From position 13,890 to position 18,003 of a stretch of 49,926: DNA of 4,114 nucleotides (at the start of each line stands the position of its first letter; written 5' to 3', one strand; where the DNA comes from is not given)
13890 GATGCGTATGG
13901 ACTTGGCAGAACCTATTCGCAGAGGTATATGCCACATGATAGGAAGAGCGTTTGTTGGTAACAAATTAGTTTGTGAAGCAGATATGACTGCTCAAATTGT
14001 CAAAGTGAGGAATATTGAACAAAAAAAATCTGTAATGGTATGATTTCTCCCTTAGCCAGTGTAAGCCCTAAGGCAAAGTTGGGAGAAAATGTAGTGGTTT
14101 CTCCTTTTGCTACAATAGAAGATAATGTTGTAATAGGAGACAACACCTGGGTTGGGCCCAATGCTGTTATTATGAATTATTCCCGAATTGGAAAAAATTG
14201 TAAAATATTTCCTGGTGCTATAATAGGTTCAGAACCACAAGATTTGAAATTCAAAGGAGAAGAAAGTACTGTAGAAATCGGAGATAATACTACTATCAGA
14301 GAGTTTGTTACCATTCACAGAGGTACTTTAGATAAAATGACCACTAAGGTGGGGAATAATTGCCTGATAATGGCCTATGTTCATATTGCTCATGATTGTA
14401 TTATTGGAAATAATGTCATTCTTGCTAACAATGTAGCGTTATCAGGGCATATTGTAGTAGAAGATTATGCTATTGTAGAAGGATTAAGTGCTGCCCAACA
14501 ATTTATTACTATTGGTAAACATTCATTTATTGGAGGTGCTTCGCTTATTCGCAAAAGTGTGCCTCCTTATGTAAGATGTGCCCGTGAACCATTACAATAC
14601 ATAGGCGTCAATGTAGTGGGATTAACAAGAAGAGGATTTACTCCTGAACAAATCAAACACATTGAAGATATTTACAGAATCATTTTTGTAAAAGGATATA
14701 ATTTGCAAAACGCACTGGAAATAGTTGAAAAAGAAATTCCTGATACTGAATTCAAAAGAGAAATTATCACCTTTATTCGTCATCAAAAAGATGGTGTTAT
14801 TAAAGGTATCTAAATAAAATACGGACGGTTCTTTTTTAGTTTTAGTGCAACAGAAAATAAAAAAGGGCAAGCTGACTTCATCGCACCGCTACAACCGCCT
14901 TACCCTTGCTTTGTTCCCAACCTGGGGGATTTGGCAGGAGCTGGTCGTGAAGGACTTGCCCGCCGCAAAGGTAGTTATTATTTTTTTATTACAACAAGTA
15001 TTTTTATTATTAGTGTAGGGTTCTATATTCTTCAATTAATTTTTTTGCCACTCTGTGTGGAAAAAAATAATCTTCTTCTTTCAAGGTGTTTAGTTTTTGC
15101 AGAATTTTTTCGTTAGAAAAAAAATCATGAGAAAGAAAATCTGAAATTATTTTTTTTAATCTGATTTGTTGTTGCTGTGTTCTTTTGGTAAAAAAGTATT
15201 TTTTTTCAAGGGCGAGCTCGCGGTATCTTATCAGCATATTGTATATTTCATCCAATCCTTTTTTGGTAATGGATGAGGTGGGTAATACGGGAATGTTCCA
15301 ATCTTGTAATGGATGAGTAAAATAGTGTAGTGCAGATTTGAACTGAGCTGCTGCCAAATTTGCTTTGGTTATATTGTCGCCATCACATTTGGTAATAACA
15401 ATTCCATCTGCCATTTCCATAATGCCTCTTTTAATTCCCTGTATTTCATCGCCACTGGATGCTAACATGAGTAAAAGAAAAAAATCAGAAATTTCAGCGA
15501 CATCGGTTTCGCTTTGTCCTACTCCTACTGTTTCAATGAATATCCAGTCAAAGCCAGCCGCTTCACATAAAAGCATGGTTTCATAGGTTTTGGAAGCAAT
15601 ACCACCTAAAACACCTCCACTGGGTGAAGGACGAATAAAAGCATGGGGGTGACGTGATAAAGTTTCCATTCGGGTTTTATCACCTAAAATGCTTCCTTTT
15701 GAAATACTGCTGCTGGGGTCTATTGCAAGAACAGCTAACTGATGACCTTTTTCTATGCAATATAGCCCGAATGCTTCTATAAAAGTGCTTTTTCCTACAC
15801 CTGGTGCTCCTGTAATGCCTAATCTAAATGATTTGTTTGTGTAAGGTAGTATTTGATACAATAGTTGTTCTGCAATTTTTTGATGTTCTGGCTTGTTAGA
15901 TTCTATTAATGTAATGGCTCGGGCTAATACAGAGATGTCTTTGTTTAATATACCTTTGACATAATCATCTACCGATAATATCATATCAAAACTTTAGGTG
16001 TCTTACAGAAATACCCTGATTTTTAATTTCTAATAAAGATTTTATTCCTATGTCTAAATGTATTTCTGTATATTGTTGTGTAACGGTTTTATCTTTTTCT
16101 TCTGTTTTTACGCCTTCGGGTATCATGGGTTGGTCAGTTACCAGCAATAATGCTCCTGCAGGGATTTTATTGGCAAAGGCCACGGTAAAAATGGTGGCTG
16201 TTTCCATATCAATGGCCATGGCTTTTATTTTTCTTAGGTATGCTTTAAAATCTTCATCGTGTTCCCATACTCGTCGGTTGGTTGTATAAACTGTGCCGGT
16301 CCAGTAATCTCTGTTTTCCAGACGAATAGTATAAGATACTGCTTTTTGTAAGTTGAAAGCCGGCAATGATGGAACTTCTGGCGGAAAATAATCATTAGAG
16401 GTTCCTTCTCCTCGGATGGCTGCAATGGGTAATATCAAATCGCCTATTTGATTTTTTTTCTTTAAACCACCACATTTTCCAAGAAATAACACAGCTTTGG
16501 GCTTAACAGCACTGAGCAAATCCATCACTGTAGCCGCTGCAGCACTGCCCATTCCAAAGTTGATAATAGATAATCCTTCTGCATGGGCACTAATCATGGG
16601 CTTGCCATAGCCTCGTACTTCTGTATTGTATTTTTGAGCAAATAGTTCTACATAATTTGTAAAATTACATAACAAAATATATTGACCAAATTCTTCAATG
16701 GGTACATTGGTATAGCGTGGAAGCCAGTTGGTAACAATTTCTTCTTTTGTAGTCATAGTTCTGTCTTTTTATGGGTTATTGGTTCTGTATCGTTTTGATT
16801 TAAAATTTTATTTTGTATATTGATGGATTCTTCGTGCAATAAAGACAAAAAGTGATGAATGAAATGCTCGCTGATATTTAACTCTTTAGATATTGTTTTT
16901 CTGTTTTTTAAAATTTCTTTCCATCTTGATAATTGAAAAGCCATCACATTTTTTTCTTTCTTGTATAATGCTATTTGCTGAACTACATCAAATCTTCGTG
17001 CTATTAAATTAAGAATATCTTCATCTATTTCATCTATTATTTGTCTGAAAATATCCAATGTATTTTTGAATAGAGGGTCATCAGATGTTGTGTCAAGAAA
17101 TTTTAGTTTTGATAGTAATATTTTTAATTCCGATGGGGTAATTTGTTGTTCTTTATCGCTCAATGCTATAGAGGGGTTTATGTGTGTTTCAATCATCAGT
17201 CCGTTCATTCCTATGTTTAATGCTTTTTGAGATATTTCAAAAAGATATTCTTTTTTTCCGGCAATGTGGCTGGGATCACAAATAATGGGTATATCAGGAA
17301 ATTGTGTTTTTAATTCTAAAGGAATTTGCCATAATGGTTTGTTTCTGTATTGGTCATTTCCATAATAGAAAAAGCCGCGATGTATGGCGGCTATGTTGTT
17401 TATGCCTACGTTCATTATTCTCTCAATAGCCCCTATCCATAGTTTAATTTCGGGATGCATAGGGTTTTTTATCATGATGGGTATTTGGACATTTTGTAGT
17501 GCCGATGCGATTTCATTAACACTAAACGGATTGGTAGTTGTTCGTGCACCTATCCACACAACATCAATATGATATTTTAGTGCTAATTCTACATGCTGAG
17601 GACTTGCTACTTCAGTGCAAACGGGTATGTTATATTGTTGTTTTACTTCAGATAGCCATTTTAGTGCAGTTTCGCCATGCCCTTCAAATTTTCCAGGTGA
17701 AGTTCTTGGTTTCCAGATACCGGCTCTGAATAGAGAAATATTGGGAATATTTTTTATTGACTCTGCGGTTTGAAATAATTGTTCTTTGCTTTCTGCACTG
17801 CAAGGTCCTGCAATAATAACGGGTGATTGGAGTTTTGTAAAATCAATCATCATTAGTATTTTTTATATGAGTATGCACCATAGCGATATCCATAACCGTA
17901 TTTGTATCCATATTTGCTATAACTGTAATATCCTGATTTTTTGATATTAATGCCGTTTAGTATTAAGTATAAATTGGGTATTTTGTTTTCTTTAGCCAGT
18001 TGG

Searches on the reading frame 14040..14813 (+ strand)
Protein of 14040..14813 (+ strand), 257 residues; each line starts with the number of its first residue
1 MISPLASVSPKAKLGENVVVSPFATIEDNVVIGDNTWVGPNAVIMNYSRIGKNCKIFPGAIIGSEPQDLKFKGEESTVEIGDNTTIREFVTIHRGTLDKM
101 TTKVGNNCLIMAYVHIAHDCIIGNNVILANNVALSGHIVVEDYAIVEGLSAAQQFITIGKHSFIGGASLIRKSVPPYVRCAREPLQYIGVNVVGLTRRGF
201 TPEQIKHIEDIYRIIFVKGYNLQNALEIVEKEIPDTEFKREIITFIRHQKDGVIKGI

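Call 24: search_protein_families(library=ncbifam, proteins=[window:14040-14813:+], max_evalue=0.00001)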
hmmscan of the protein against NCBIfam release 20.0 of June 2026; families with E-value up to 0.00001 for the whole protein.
window:14040-14813:+ (257 aa): 23 families
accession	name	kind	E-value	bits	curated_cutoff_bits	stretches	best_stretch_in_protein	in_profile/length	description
NF003657.0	PRK05289.1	equivalog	1.7e-100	335.5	226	1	1-255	5-260/264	acyl-ACP--UDP-N-acetylglucosamine O-acyltransferase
TIGR01852.1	lipid_A_lpxA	equivalog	2.6e-93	311.9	231.05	1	2-253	1-253/254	acyl-ACP--UDP-N-acetylglucosamine O-acyltransferase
TIGR01853.1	lipid_A_lpxD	equivalog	6.5e-32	110.8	242.5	1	2-185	113-302/325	UDP-3-O-(3-hydroxymyristoyl)glucosamine N-acyltransferase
NF002060.0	PRK00892.1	subfamily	1.9e-29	102.9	207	1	2-176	122-302/345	UDP-3-O-(3-hydroxymyristoyl)glucosamine N-acyltransferase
TIGR03570.1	NeuD_NnaD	subfamily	2.6e-27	95.8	160.8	2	77-181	99-197/202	NeuD/PglB/VioB family sugar acetyltransferase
TIGR03532.1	DapD_Ac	equivalog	8.2e-11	42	231.75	1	2-96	89-185/231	2,3,4,5-tetrahydropyridine-2,6-dicarboxylate N-acetyltransferase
TIGR03992.1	Arch_glmU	subfamily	1.3e-10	40.7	292.1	0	4-56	241-293/393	bifunctional sugar-1-phosphate nucleotidylyltransferase/acetyltransferase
NF010934.1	PRK14354.1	equivalog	1.3e-09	37.1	450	1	9-176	260-429/447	bifunctional UDP-N-acetylglucosamine diphosphorylase/glucosamine-1-phosphate N-acetyltransferase GlmU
NF007240.0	PRK09677.1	equivalog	1.9e-09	37.3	243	0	28-62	129-163/192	putative lipopolysaccharide biosynthesis O-acetyl transferase WbbJ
NF010937.0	PRK14357.1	equivalog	1.1e-08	34.4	658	1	8-178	252-424/448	bifunctional UDP-N-acetylglucosamine diphosphorylase/glucosamine-1-phosphate N-acetyltransferase GlmU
NF010940.0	PRK14360.1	equivalog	1.1e-08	34.1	602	1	7-175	258-428/452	bifunctional UDP-N-acetylglucosamine diphosphorylase/glucosamine-1-phosphate N-acetyltransferase GlmU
NF041173.1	Sug_nt_acttase_Thmprot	equivalog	1.7e-08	33.9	600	0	12-56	249-293/405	bifunctional sugar-1-phosphate nucleotidylyltransferase/acetyltransferase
NF041874.1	EPS_EpsC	equivalog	2e-08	34.1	150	0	116-177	84-153/168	serine O-acetyltransferase EpsC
NF010935.0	PRK14355.1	equivalog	2.5e-08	33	718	0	76-145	267-329/459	bifunctional UDP-N-acetylglucosamine diphosphorylase/glucosamine-1-phosphate N-acetyltransferase GlmU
TIGR01173.1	glmU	equivalog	3.9e-08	32.6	366.85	1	9-177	260-431/452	bifunctional UDP-N-acetylglucosamine diphosphorylase/glucosamine-1-phosphate N-acetyltransferase GlmU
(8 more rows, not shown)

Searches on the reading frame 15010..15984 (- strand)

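Call 24: search_protein_families(library=ncbifam, proteins=[window:15010-15984:-], max_evalue=0.00001)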
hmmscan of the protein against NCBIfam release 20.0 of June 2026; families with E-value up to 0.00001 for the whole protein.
window:15010-15984:- (324 aa): 3 families
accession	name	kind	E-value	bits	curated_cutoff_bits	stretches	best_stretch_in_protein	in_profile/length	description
NF006958.0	PRK09435.1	equivalog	2e-128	428.1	329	1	4-304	9-309/333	methylmalonyl Co-A mutase-associated GTPase MeaB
TIGR00750.1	lao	equivalog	2.8e-90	302.5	240.75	1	18-303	4-285/300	methylmalonyl Co-A mutase-associated GTPase MeaB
NF045497.1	IsobCoAmut_IcmF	equivalog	3.6e-28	97.9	1500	1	14-258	151-398/1076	fused isobutyryl-CoA mutase/GTPase IcmF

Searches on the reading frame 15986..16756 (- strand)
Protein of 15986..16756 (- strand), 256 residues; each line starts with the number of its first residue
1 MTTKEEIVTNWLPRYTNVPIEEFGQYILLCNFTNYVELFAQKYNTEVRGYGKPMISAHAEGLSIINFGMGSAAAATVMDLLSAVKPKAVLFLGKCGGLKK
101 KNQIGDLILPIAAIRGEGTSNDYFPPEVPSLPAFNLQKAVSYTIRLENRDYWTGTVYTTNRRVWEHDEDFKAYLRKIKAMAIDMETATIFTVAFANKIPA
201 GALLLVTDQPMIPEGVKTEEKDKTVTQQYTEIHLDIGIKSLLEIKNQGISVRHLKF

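Call 24: search_protein_families(library=ncbifam, proteins=[window:15986-16756:-], max_evalue=0.00001)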
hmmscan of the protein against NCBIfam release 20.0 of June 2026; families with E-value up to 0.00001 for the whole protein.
window:15986-16756:- (256 aa): 12 families
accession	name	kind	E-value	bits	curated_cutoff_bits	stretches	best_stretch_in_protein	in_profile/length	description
NF005500.0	PRK07115.1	equivalog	7.3e-126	418.7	264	1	1-256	4-259/261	AMP nucleosidase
TIGR01721.1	AMN-like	hypoth_equivalog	6.5e-97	323.9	307.2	1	2-247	1-248/269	AMP nucleosidase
NF006142.0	PRK08292.1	equivalog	3.7e-38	131.6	307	1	55-249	273-475/492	AMP nucleosidase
TIGR01717.1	AMP-nucleosdse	equivalog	3.3e-37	128.4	364.7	1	54-248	257-460/478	AMP nucleosidase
TIGR01718.1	Uridine-psphlse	equivalog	2.2e-15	56.7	280.3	1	58-207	51-212/245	uridine phosphorylase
NF009914.0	PRK13374.1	subfamily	6.7e-14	52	338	1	60-237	56-233/235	DeoD-type purine-nucleoside phosphorylase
TIGR00107.1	deoD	equivalog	1.2e-13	51.1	232.25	1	45-234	37-226/232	purine-nucleoside phosphorylase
NF004489.0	PRK05819.1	subfamily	1.2e-13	50.9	230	1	59-236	55-232/236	DeoD-type purine-nucleoside phosphorylase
TIGR03468.1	HpnG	hypoth_equivalog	2.7e-09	36.9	187.1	1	57-209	17-157/212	hopanoid-associated phosphorylase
TIGR03664.1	fut_nucase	equivalog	4.3e-09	36.4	124.7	1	57-200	32-193/228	futalosine hydrolase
NF008383.0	PRK11178.1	equivalog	1.2e-08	34.5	262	1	62-203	62-216/254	uridine phosphorylase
NF004079.0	PRK05584.1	equivalog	1.5e-08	34.4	169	1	70-204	51-194/232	5'-methylthioadenosine/adenosylhomocysteine nucleosidase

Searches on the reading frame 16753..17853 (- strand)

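Call 24: search_protein_families(library=ncbifam, proteins=[window:16753-17853:-], max_evalue=0.00001)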
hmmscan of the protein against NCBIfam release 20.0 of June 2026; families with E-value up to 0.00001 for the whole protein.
window:16753-17853:- (366 aa): 22 families
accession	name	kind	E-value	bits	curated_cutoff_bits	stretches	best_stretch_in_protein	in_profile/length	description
NF006421.0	PRK08673.1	subfamily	1.1e-55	189.2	335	1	10-255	94-331/338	3-deoxy-7-phosphoheptulonate synthase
NF009239.0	PRK12595.1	equivalog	7.3e-55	186.4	279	1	10-253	118-353/360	bifunctional 3-deoxy-7-phosphoheptulonate synthase/chorismate mutase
TIGR01361.1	DAHP_synth_Bsub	equivalog_domain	8.5e-53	179.4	267.75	1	10-251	25-258/260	3-deoxy-7-phosphoheptulonate synthase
NF009933.0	PRK13396.1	subfamily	1.2e-43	149.5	486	1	3-255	94-339/352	3-deoxy-7-phosphoheptulonate synthase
NF041229.1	BagF_FevY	exception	5.7e-35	121.1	700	1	10-245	90-317/340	phospho-2-dehydro-3-deoxyheptonate aldolase BagF/FevY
TIGR01362.1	KDO8P_synth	equivalog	1.2e-21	77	314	1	12-255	4-254/258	3-deoxy-8-phosphooctulonate synthase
NF003543.0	PRK05198.1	equivalog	5e-21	74.9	242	1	4-256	11-270/273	3-deoxy-8-phosphooctulonate synthase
NF004925.0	PRK06285.1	equivalog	1.9e-12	47.1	77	1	263-354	6-97/99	chorismate mutase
NF008400.0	PRK11199.1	equivalog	3.8e-11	42.5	273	1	264-349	3-88/374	bifunctional chorismate mutase/prephenate dehydrogenase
TIGR01803.1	CM-like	subfamily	6.1e-10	39.1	73.35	1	267-344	2-79/82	chorismate mutase family protein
NF009109.0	PRK12457.1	equivalog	8.4e-10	38.4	457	1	42-255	52-270/281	3-deoxy-8-phosphooctulonate synthase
TIGR01805.1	CM_mono_grmpos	equivalog_domain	2.3e-09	37.4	71.2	1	266-329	1-64/81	chorismate mutase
NF006691.0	PRK09239.1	equivalog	1.2e-08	35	120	1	262-356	8-102/108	chorismate mutase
TIGR01801.1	CM_A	equivalog_domain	3.7e-07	30.3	106.35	1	264-323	4-63/102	chorismate mutase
NF005475.0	PRK07075.1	equivalog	4.3e-07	30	126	1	265-349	12-95/105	isochorismate lyase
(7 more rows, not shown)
